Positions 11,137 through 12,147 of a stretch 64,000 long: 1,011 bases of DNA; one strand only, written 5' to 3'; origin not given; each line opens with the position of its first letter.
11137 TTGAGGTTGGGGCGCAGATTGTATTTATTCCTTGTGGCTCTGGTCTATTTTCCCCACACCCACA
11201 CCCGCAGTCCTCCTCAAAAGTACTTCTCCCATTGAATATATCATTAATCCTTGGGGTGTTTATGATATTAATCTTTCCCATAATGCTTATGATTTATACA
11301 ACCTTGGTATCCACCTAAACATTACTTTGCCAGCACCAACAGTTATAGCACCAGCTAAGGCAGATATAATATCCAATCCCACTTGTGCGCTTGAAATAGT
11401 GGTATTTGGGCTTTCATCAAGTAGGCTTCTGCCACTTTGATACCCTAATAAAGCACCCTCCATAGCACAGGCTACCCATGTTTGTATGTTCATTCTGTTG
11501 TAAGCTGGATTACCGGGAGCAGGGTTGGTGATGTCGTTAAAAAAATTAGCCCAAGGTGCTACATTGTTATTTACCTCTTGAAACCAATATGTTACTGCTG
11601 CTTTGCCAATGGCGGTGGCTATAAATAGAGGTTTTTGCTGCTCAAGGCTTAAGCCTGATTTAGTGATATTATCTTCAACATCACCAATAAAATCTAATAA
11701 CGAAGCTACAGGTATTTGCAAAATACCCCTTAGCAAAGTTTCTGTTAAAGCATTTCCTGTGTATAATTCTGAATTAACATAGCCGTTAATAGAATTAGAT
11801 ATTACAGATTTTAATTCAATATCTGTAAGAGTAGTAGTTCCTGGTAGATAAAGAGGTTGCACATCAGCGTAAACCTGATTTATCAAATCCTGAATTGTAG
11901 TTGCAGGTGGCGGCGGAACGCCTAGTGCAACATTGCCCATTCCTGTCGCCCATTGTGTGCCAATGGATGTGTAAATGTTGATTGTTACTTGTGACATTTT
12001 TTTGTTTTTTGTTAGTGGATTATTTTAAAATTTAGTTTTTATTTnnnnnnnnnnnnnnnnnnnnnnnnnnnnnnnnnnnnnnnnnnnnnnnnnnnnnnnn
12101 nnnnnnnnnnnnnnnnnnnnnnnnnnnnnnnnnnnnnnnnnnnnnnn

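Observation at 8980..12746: Compact 4-gene operon of unknown function: three unrecognisable cytoplasmic-looking proteins co-transcribed with a T9SS-secreted SBBP beta-propeller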

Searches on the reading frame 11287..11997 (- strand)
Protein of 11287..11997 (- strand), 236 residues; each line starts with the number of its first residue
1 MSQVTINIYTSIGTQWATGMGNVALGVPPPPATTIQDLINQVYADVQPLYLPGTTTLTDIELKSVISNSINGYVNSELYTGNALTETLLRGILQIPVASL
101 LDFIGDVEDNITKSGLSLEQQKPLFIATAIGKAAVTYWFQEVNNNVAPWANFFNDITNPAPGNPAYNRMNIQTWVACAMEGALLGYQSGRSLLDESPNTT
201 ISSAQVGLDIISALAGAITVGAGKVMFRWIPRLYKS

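Call 3: search_protein_families(library=pfam, proteins=[window:11287-11997:-], max_evalue=1)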
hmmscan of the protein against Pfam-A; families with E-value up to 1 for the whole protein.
window:11287-11997:- (236 aa): 0 families

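Call 4: search_protein_families(library=ncbifam, proteins=[window:11287-11997:-], max_evalue=1)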
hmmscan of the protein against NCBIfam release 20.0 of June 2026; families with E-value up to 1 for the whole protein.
window:11287-11997:- (236 aa): 0 families

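Call 5: search_protein_families(library=phrogs, proteins=[window:11287-11997:-], max_evalue=1)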
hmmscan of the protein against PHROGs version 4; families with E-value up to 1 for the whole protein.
window:11287-11997:- (236 aa): 2 families
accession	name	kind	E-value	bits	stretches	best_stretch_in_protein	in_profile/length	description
phrog_680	-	tail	0.24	12.6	1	5-26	36-57/98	tail length tape measure protein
phrog_20175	-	unknown function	0.32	11.1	1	93-188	66-162/282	-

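Call 6: search_protein_families(library=padloc, proteins=[window:11287-11997:-], max_evalue=1)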
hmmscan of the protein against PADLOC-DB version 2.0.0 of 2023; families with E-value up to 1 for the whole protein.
window:11287-11997:- (236 aa): 0 families

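Call 10: find_homologous_proteins(query=window:11287-11997:-, max_evalue=0.001)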
Query window:11287-11997:- (236 aa): 3 proteins with E <= 0.001 among 841 candidates.
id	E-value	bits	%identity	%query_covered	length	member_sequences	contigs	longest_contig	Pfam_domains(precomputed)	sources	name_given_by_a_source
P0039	8.3e-151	518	100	100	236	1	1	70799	-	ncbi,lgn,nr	ncbi:MAG: hypothetical protein NTX03_12000 [Bacteroidetes bacterium]|nr:hypothetical protein [Bacter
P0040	7.3e-32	129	39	99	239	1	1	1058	-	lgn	-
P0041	8.3e-31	126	38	100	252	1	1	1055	-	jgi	jgi:hypothetical protein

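Call 24: search_solved_structures(query=A2, max_evalue=10, show_alignments=2)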
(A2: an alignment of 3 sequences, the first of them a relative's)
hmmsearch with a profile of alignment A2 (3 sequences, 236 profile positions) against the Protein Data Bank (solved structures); distinct sequences matched with E-value up to 10: 0.

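Call 44: find_encoding_contigs(protein=P0040, flank=5000, max_places=3)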
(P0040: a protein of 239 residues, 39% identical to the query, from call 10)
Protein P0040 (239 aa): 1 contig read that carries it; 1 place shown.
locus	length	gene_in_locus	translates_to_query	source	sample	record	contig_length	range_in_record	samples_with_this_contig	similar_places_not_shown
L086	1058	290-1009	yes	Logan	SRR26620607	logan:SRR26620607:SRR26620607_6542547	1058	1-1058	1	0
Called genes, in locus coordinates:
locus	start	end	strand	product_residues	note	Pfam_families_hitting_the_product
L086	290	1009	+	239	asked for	-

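Call 45: find_encoding_contigs(protein=P0041, flank=5000, max_places=3)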
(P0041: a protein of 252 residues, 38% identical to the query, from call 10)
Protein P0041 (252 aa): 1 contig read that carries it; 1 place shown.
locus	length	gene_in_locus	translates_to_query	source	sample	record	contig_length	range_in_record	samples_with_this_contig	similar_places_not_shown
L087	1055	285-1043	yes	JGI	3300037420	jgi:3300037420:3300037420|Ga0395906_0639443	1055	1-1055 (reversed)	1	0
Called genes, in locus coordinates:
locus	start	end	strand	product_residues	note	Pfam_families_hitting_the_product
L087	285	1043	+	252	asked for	-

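Call 84: predict_structure(alignment_id=A2)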
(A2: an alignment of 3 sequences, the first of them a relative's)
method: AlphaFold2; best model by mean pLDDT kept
length: 236 residues; sequences in the alignment: 3
mean_pLDDT: 45.7   pTM: 0.38
mean pLDDT of the five models: 45.7, 39.8, 37.1, 36.3, 36.1
residues with pLDDT >= 90: 0; 70-90: 0; 50-70: 95; < 50: 141
segments of 3 or more residues with pLDDT < 50: 1-21, 48-55, 98-100, 145-179, 181-183, 185-236
pLDDT, mean of each block of 10 residues (from residue 1): 26 40 50 58 53 47 57 56 50 50 52 54 53 55 47 42 44 46 48 39 32 33 31 28
secondary structure, 60 per line:
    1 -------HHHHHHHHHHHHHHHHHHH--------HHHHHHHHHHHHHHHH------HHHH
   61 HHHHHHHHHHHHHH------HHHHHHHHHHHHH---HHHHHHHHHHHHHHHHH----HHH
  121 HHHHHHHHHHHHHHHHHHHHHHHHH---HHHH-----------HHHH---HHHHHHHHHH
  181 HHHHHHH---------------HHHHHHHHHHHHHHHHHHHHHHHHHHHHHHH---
elements in order: H8-26 H35-50 H57-74 H81-93 H97-113 H118-145 H149-152 H164-167 H171-187 H203-233

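Call 85: search_protein_representatives(alignment_id=A2)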
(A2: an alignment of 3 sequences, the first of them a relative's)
Query: 3 sequences, 236 profile positions. Proteins with E-value up to 0.001 (for the whole library): 293; up to 1e-10: 230; up to 1e-30: 96. The best 150 are listed.
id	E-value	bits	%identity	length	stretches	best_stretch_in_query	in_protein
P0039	2.0e-105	368.0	-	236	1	1-235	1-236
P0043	7.3e-81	287.6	-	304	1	1-234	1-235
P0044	3.5e-78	278.8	-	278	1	1-235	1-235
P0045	1.2e-75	270.5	-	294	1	4-233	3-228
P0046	1.1e-74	267.3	-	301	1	4-234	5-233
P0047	3.0e-73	262.7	-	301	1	1-234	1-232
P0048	3.8e-73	262.3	-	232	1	1-233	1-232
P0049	1.2e-71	257.4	-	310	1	1-234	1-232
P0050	9.4e-67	241.4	-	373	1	1-235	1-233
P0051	1.7e-66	240.5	-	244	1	1-234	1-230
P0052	1.8e-66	240.5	-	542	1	1-232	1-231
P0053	2.7e-66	239.9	-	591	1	1-233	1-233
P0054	2.6e-65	236.7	-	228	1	1-232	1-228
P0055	4.1e-65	236.0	-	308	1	1-235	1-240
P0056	1.1e-64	234.6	-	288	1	1-234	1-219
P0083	3.6e-47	177.3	-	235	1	69-235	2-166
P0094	1.6e-41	158.8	-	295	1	3-233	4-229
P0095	4.2e-41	157.4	-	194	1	95-234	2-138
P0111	2.2e-36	142.0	-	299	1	1-231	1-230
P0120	2.4e-34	135.3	-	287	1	1-233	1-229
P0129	6.4e-33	130.7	-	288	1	7-232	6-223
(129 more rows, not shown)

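Call 93: find_related_loci(query=A6, collection=metagenome_contigs, flank=8000)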
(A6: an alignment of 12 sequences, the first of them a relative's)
Query A6 (236 aa) in metagenome_contigs; peptide patterns used: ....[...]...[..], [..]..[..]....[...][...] (x = any residue, [..] = any of these).
249 stretches matched a pattern; 35 encode a relative of the query (tblastn E <= 1e-3); 34 distinct loci.
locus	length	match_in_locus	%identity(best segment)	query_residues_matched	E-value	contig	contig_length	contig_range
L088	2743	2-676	41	7-233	8e-39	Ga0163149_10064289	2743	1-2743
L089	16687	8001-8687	36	1-233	4e-38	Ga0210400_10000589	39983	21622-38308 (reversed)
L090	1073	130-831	39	1-236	1e-39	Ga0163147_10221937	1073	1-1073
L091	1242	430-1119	37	1-233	3e-39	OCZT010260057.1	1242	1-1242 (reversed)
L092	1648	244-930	37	1-233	3e-38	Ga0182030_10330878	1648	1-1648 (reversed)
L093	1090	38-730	38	1-233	5e-38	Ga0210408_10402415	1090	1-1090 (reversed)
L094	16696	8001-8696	36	1-233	2e-35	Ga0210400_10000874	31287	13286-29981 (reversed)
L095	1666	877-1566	34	1-233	9e-35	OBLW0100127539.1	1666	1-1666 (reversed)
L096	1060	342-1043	36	1-236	1e-34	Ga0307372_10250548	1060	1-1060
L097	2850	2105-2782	34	1-233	5e-33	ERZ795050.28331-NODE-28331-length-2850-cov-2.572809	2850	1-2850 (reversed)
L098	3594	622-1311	34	1-233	6e-32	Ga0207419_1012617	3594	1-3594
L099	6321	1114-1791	33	1-233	2e-31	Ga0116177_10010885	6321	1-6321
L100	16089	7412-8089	31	1-233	1e-30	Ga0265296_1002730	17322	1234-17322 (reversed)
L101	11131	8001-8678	33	1-233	2e-30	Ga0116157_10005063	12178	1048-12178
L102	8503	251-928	33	1-233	2e-30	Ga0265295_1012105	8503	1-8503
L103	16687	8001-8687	34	1-233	6e-30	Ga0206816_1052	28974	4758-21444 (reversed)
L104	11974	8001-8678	33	1-233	1e-29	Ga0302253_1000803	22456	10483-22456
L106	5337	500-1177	31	1-233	4e-28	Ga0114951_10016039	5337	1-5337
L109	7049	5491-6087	32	33-235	2e-26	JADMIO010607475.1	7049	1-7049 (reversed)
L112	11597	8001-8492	33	62-236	3e-22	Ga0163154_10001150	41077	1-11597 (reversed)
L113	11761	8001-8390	35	88-233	7e-22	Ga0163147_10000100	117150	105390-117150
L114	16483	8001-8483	32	62-233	8e-22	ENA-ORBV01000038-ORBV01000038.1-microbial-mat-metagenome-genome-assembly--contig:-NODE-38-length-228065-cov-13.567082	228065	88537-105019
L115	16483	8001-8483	33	62-233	2e-21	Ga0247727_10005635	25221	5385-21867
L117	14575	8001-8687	28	6-232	1e-19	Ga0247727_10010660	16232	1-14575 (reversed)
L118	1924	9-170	46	177-235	1e-8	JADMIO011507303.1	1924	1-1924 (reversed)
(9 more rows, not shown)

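Call 97: search_protein_families(library=pfam, proteins=[L101:8834-9568:+, L101:9581-10915:+, L100:8340-9743:+, L113:6313-7569:+, L112:9404-10708:+, L089:8824-10398:+, L089:10425-11774:+, L103:9401-11632:+, L098:1572-2663:+, L088:1060-2250:+], max_evalue=0.001)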
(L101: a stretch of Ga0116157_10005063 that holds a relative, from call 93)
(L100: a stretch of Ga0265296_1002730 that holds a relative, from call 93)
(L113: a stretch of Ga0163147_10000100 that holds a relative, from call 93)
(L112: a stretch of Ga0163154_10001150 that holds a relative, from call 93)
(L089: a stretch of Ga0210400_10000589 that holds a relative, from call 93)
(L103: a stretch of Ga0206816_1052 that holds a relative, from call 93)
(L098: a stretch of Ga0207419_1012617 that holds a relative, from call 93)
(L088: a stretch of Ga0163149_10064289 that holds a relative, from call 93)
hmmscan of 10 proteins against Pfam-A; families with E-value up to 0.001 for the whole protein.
L101:8834-9568:+ (245 aa): 1 family
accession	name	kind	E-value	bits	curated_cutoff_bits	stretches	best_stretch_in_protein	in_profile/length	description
PF03781.23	FGE-sulfatase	-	1.1e-08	35.6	23.3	1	59-160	38-119/255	Sulfatase-modifying factor enzyme 1-like domain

L101:9581-10915:+ (445 aa): 2 families
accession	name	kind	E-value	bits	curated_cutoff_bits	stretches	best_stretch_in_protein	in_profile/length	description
PF04055.27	Radical_SAM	-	1.5e-11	45.2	29.5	1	92-240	1-139/166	Radical SAM superfamily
PF13353.11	Fer4_12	-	7.9e-07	29.9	22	1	96-209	13-115/137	4Fe-4S single cluster domain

L100:8340-9743:+ (468 aa): 2 families
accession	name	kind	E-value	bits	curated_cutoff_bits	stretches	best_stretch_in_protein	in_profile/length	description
PF04055.27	Radical_SAM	-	1.6e-19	71.1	29.5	1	104-252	4-144/166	Radical SAM superfamily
PF13353.11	Fer4_12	-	8.1e-10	39.6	22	1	105-238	13-136/137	4Fe-4S single cluster domain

L113:6313-7569:+ (419 aa): 2 families
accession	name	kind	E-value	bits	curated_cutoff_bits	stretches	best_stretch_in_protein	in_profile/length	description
PF07494.17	Reg_prop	-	6.1e-15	53.9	20.4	0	210-231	1-22/24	Two component regulator propeller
PF18962.6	Por_Secre_tail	-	1.3e-10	41.8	27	1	345-418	1-75/75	Secretion system C-terminal sorting domain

L112:9404-10708:+ (435 aa): 4 families
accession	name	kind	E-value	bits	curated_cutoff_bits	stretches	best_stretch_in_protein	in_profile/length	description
PF12768.13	Rax2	-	2e-09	37.7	28.8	0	177-317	26-175/254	Rax2 C-terminal beta propeller domain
PF18962.6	Por_Secre_tail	-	1.7e-08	35.1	27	1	362-433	2-75/75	Secretion system C-terminal sorting domain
PF19565.4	DUF6087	-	2.8e-08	34.4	27.1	0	57-74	40-57/99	Family of unknown function (DUF6087)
PF17164.10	DUF5122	-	4.8e-05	24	27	0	140-158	6-24/36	Domain of unknown function (DUF5122) beta-propeller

L089:8824-10398:+ (525 aa): 0 families

L089:10425-11774:+ (450 aa): 5 families
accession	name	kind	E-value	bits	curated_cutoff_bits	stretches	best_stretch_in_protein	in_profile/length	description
PF25390.1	WD40_RLD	-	5.3e-73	246.8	150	2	30-223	41-253/363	RCC1-like domain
PF00415.24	RCC1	-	1.6e-65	217.9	21.7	7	184-231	1-50/50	Regulator of chromosome condensation (RCC1) repeat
PF13540.12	RCC1_2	-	4.1e-53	176.4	22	6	169-197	2-30/30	Regulator of chromosome condensation (RCC1) repeat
PF18962.6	Por_Secre_tail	-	2.2e-11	44.3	27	1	380-448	1-74/75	Secretion system C-terminal sorting domain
PF25384.1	Alsin_RLD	-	4.8e-10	39.7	100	0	170-208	279-317/405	Alsin RCC1-like domain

L103:9401-11632:+ (744 aa): 3 families
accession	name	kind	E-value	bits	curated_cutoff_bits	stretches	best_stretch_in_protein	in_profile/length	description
PF03009.23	GDPD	-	7.6e-06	26.6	23.6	1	230-258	214-242/244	Glycerophosphoryl diester phosphodiesterase family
PF13653.12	GDPD_2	-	0.00013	22.8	27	1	231-257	2-28/30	Glycerophosphoryl diester phosphodiesterase family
PF25369.1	SH3_VIII-1_N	-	0.00078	19.2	27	0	351-392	5-38/45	Myosin-1-like, N-terminal SH3 domain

L098:1572-2663:+ (364 aa): 0 families

L088:1060-2250:+ (397 aa): 2 families
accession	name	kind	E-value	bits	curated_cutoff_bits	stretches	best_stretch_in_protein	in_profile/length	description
PF08534.16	Redoxin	-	0.0007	19.8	26.6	0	274-328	8-64/148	Redoxin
PF13905.12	Thioredoxin_8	-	0.00091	19.9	27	0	295-382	2-93/94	Thioredoxin-like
